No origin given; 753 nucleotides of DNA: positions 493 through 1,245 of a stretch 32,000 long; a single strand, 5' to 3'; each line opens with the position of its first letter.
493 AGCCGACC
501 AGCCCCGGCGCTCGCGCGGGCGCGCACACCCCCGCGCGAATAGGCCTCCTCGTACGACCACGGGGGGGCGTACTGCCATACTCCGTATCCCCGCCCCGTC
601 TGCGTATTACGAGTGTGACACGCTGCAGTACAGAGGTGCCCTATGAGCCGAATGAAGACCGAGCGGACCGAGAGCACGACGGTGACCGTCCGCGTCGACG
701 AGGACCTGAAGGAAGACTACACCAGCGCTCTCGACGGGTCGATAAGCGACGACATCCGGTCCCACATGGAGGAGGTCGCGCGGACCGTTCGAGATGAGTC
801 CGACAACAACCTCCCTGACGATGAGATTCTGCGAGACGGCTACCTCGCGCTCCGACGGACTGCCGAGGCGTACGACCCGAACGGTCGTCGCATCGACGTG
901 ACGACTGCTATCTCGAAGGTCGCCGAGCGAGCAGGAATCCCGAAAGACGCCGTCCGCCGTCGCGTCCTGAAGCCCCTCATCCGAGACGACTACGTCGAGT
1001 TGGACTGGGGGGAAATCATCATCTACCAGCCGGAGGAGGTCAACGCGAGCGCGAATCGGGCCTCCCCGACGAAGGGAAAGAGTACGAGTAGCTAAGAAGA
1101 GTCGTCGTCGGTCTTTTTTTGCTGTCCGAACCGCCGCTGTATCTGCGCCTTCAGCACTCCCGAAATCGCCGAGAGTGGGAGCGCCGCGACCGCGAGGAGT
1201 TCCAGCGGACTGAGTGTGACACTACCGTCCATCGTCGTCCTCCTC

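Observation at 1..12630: Composite integrated element with a module layout I cannot assign to a known haloarchaeal virus or plasmid type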

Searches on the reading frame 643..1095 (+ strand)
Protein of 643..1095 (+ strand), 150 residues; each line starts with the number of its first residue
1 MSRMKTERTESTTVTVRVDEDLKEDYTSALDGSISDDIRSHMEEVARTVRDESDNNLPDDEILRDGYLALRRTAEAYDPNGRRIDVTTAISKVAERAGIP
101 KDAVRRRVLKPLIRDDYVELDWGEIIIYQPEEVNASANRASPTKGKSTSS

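Call 6: search_protein_families(library=pfam, max_evalue=0.1, proteins=[window:643-1095:+])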
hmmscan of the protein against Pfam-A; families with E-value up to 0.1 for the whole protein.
window:643-1095:+ (150 aa): 2 families
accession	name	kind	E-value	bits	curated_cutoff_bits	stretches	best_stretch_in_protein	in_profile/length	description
PF04221.18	RelB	-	0.046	14.1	22.4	0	13-58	3-51/82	RelB antitoxin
PF13404.12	HTH_AsnC-type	-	0.078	13.2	27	0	85-109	15-39/42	AsnC-type helix-turn-helix domain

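Call 29: find_encoding_contigs(protein=window:643-1095:+, flank=10000, max_places=4)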
Protein window:643-1095:+ (150 aa): 24 contigs read that carry it; 4 places shown.
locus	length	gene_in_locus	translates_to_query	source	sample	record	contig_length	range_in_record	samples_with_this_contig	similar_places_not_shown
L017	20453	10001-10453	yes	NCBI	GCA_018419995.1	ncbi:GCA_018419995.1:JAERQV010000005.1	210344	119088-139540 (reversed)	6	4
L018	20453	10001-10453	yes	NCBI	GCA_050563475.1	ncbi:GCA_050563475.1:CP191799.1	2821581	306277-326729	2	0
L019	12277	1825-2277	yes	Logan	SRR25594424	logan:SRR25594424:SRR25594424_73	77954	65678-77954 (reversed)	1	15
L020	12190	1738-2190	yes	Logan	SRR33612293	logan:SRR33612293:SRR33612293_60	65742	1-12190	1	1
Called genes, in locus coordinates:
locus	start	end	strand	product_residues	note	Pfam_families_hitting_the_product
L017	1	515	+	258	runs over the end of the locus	PF00924:MS_channel_2nd, PF21082:MS_channel_3rd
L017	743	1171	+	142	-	PF00164:Ribosom_S12_S23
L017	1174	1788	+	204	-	PF00177:Ribosomal_S7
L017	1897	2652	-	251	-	PF19093:DUF5781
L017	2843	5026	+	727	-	PF00009:GTP_EFTU, PF22042:EF-G_D2, PF03144:GTP_EFTU_D2, PF14492:EFG_III, PF03764:EFG_IV, PF00679:EFG_C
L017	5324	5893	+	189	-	PF01842:ACT (faint), PF26798:ACT_10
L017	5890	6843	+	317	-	PF00208:ELFV_dehydrog (weak), PF03447:NAD_binding_3 (weak), PF00742:Homoserine_dh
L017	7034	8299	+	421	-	PF00009:GTP_EFTU, PF01926:MMR_HSR1 (faint), PF03144:GTP_EFTU_D2, PF03143:GTP_EFTU_D3, PF22594:GTP-eEF1A_C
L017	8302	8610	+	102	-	PF00338:Ribosomal_S10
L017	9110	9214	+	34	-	-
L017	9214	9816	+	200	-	-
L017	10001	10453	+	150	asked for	-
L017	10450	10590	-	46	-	-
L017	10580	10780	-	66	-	-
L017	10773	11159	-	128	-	-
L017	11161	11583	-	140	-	-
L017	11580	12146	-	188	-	-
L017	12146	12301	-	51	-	-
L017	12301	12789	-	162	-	-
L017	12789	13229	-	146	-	-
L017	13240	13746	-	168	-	-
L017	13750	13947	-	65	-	-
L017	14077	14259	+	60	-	-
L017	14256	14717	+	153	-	-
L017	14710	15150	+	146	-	-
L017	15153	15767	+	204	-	PF13401:AAA_22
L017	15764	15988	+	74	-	-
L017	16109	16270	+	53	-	-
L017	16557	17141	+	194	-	PF00589:Phage_integrase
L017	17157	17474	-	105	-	-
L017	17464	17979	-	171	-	-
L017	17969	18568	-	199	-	-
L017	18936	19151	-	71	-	-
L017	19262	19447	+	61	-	PF01402:RHH_1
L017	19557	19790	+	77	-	PF24115:DUF7389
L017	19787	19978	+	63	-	PF08281:Sigma70_r4_2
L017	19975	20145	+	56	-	-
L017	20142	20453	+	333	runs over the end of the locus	PF02899:Phage_int_SAM_1 (weak), PF00589:Phage_integrase (weak)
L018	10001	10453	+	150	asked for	-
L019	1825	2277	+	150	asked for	-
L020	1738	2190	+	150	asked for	-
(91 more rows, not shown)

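Call 47: search_protein_families(library=pfam, max_evalue=0.1, proteins=[L017:9214-9816:+, L017:9110-9214:+])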
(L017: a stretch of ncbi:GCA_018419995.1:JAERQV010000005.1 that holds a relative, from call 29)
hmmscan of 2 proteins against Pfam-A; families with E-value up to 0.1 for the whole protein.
L017:9214-9816:+ (200 aa): 0 families

L017:9110-9214:+ (34 aa): 22 families
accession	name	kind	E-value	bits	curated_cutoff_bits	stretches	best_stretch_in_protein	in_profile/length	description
PF14803.11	Zn_ribbon_Nudix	-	5.1e-05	23.6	25.6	1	3-30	1-29/34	Nudix N-terminal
PF13453.11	Zn_ribbon_TFIIB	-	0.00013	21.7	22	1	5-31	2-27/41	Transcription factor zinc-finger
PF12773.13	DZR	-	0.00018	22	27.3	1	3-30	13-31/45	Double zinc ribbon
PF02150.21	Zn_ribbon_RPB9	-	0.00082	19.6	25.2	1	3-16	2-15/36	RNA polymerases M/15 Kd subunit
PF01396.24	Zn_ribbon_Top1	-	0.00094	19.4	32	0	4-20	3-19/39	Topoisomerase DNA binding C4 zinc finger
PF23548.1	Zn_ribbon_FGT1_2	-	0.002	18.1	27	0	4-14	21-32/35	FORGETTER1 second zinc ribbon domain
PF12172.15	zf-ChsH2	-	0.0046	17.1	23.2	0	2-11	25-34/37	ChsH2, rubredoxin-like zinc ribbon domain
PF13240.11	Zn_Ribbon_1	-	0.0078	16.4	25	1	3-12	14-23/23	zinc-ribbon domain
PF09723.15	Zn_ribbon_8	-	0.0087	16.5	34.4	1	5-31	8-34/41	Zinc ribbon domain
PF13408.12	Zn_ribbon_recom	-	0.012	16.5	25.3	1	4-33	7-36/58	Recombinase zinc beta ribbon domain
PF13248.11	Zn_ribbon_3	-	0.013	15.3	27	0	3-12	17-26/26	zinc-ribbon domain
PF08271.17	Zn_Ribbon_TF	-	0.02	14.9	29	0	4-29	2-25/43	TFIIB zinc-binding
PF04606.18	Ogr_Delta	-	0.022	15.1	26.3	1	5-18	2-15/47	Ogr/Delta-like zinc finger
PF23137.1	HVO_0758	-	0.029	14.6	27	1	4-30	22-49/55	HVO_0758 mu-protein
PF23451.1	Zn_ribbon_PaaD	-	0.043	13.9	27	1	5-20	17-32/53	PaaD zinc beta ribbon domain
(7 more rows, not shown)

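Call 56: search_protein_families(library=padloc, max_evalue=0.01, proteins=[L017:9214-9816:+, window:643-1095:+])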
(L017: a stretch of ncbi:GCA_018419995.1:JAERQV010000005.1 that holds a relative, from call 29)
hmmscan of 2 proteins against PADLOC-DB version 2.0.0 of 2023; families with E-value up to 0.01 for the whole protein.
L017:9214-9816:+ (200 aa): 0 families

window:643-1095:+ (150 aa): 0 families
